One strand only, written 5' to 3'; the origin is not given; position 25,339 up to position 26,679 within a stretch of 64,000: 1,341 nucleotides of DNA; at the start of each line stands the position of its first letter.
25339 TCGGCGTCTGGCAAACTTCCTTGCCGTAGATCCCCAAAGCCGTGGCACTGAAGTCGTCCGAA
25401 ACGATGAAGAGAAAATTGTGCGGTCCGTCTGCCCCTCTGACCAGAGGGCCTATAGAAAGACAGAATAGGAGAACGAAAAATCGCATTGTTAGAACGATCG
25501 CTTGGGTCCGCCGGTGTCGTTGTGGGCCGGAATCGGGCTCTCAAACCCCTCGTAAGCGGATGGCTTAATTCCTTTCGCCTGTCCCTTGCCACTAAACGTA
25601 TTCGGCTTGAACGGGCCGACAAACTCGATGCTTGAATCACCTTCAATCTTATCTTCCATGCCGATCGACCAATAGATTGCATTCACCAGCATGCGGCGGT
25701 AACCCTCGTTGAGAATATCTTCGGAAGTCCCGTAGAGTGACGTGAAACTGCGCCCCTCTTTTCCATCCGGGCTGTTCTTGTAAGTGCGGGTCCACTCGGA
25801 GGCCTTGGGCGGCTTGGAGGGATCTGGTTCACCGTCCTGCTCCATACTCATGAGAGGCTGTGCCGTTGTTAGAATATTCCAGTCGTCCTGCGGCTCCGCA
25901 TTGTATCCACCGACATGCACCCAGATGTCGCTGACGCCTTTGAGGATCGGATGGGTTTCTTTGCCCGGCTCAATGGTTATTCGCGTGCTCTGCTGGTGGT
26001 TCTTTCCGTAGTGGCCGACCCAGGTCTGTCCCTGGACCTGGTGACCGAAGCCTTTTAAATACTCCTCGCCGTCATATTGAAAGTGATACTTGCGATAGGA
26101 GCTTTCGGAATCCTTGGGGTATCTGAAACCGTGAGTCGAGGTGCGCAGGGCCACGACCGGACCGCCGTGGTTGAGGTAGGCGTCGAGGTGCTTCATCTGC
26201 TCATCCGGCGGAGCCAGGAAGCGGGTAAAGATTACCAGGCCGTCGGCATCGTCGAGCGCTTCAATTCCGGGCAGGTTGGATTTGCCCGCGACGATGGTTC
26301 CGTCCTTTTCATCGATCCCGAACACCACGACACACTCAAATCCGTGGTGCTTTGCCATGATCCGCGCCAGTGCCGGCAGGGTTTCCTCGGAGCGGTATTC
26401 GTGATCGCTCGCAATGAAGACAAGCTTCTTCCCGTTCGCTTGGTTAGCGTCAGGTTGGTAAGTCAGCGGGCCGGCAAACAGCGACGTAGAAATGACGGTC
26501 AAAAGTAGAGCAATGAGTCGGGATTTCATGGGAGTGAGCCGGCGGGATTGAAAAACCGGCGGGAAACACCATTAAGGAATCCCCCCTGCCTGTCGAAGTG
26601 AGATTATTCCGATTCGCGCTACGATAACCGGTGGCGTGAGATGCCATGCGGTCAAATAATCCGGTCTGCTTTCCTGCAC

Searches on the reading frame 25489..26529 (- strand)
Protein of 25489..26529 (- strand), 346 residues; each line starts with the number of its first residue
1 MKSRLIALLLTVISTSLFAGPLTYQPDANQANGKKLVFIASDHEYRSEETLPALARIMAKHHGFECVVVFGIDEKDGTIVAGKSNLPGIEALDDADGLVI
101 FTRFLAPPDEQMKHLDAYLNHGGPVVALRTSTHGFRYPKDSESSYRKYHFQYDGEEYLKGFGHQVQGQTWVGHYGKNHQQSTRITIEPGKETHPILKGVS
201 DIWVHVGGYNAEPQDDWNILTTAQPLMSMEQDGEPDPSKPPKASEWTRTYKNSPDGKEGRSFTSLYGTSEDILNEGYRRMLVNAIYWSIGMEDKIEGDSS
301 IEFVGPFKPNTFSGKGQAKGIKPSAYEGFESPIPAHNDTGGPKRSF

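Call 28: find_homologous_proteins(query=window:25489-26529:-)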
Query window:25489-26529:- (346 aa): 1436 proteins with E <= 0.001 among 3681 candidates; the best 120 are listed.
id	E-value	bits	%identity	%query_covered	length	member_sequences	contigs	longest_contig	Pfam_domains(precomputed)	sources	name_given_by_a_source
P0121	1.1e-235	799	99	100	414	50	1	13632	PF06283.18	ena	-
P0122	1.6e-167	575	73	98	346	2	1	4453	PF06283.18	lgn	-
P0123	1.2e-162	559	70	96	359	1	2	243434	PF06283.18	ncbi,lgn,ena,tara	tara:strand:+ start:1529 stop:2608 length:1080 start_codon:yes stop_codon:yes gene_type:complete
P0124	6.7e-159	547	70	98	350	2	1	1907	PF06283.18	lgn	-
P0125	2.0e-157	542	70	97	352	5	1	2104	PF06283.18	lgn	-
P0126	8.4e-157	540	72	94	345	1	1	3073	PF06283.18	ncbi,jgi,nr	ncbi:MAG: ThuA domain-containing protein [Verrucomicrobia bacterium]|nr:ThuA domain-containing prote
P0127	1.2e-155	536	72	97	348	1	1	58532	PF06283.18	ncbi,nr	ncbi:MAG: ThuA domain-containing protein [Verrucomicrobiales bacterium]|nr:ThuA domain-containing pr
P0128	2.2e-153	529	68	99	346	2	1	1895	PF06283.18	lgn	-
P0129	3.2e-153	528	66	99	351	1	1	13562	PF06283.18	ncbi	ncbi:MAG: hypothetical protein AAGA96_09985 [Verrucomicrobiota bacterium]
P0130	4.8e-152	524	69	94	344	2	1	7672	PF06283.18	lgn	-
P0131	1.6e-151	522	64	99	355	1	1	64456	PF06283.18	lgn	-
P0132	2.4e-151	522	68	98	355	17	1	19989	PF06283.18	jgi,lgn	jgi:hypothetical protein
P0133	1.5e-150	519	69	93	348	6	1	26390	PF06283.18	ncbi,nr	ncbi:MAG TPA: hypothetical protein EYQ50_12705 [Verrucomicrobiales bacterium]|nr:hypothetical protei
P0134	1.6e-150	519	66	98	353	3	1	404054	PF06283.18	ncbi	-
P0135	4.2e-150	518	66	99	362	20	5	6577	PF06283.18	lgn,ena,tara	tara:strand:- start:2494 stop:3582 length:1089 start_codon:yes stop_codon:yes gene_type:complete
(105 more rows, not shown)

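Call 29: search_protein_families(library=pfam, proteins=[window:25489-26529:-], max_evalue=1)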
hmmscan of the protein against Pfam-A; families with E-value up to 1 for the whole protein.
window:25489-26529:- (346 aa): 3 families
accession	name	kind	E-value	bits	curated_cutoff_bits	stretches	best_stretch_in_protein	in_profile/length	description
PF06283.17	ThuA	-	6e-07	30.4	33.4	1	48-287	17-208/209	Trehalose utilisation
PF12158.14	DUF3592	-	0.079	14.1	25.3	1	133-172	13-53/84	Domain of unknown function (DUF3592)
PF11280.13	DUF3081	-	0.096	12.9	25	0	74-101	14-41/77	Protein of unknown function (DUF3081)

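Call 30: find_encoding_contigs(protein=P0123, flank=10000, max_places=2)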
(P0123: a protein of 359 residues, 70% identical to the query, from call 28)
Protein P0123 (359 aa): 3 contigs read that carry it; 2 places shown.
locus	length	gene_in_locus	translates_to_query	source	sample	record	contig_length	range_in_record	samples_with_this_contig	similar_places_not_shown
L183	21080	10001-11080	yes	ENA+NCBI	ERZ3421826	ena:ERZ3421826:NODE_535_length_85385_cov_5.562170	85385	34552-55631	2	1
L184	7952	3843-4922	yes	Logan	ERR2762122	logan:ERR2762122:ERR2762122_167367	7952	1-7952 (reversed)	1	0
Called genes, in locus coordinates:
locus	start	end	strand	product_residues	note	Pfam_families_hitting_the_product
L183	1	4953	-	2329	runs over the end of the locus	-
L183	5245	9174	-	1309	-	-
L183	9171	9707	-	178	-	PF04542:Sigma70_r2, PF08281:Sigma70_r4_2, PF04545:Sigma70_r4 (weak)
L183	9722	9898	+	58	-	-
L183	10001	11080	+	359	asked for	PF06283:ThuA (weak)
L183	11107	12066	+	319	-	PF22701:Mala_s_1-like, PF14269:Arylsulfotran_2 (faint)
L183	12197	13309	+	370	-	-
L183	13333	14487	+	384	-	-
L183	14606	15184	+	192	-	PF04542:Sigma70_r2, PF08281:Sigma70_r4_2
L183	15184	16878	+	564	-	PF04773:FecR (faint), PF13385:Laminin_G_3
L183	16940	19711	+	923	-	PF07635:PSCyt1, PF07583:PSCyt2, PF07587:PSD1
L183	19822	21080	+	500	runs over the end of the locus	PF07394:DUF1501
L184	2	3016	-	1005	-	?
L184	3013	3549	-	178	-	PF04542:Sigma70_r2, PF08281:Sigma70_r4_2, PF04545:Sigma70_r4 (weak)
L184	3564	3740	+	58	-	-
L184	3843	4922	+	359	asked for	PF06283:ThuA (weak)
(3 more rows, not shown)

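Call 31: find_encoding_contigs(protein=P0127, flank=10000, max_places=2)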
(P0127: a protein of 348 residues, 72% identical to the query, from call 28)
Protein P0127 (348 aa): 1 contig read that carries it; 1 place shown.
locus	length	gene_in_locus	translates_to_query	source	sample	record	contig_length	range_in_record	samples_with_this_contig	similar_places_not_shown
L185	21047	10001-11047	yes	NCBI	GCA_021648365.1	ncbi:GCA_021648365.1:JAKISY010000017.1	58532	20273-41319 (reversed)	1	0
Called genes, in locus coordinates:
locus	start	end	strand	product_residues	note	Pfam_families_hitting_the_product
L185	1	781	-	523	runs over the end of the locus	PF10150:RNase_E_G, PF20833:RNase_E_G_Thio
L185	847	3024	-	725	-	PF03717:PBP_dimer, PF00905:Transpeptidase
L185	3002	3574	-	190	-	-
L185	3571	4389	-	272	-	PF04085:MreC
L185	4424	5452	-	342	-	PF00022:Actin, PF06723:MreB_Mbl, PF11104:PilM_2 (faint), PF00012:HSP70, PF14450:FtsA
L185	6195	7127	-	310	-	PF01022:HTH_5, PF12840:HTH_20 (weak), PF13489:Methyltransf_23, PF01209:Ubie_methyltran, PF08241:Methyltransf_11, PF08242:Methyltransf_12, PF13649:Methyltransf_25, PF13847:Methyltransf_31, +3 more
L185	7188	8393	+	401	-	PF00438:S-AdoMet_synt_N, PF02772:S-AdoMet_synt_M, PF02773:S-AdoMet_synt_C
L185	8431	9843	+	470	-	PF05221:AdoHcyase, PF00670:AdoHcyase_NAD, PF02826:2-Hacid_dh_C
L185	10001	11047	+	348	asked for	PF06283:ThuA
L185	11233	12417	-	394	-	PF13243:SQHop_cyclase_C (weak)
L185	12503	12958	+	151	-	PF02580:Tyr_Deacylase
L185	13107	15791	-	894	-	PF00133:tRNA-synt_1, PF09334:tRNA-synt_1g, PF13603:tRNA-synt_1_2, PF09334:tRNA-synt_1g (weak), PF08264:Anticodon_1, PF10458:Val_tRNA-synt_C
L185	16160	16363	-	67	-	PF09720:Unstab_antitox (weak)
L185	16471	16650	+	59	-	-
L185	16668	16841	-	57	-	-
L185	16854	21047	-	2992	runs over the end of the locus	PF07719:TPR_2 (faint), PF12895:ANAPC3 (faint), PF13371:TPR_9 (faint), PF13428:TPR_14 (faint), PF13432:TPR_16 (faint), PF14559:TPR_19 (faint), PF24575:TPR_Slam (faint)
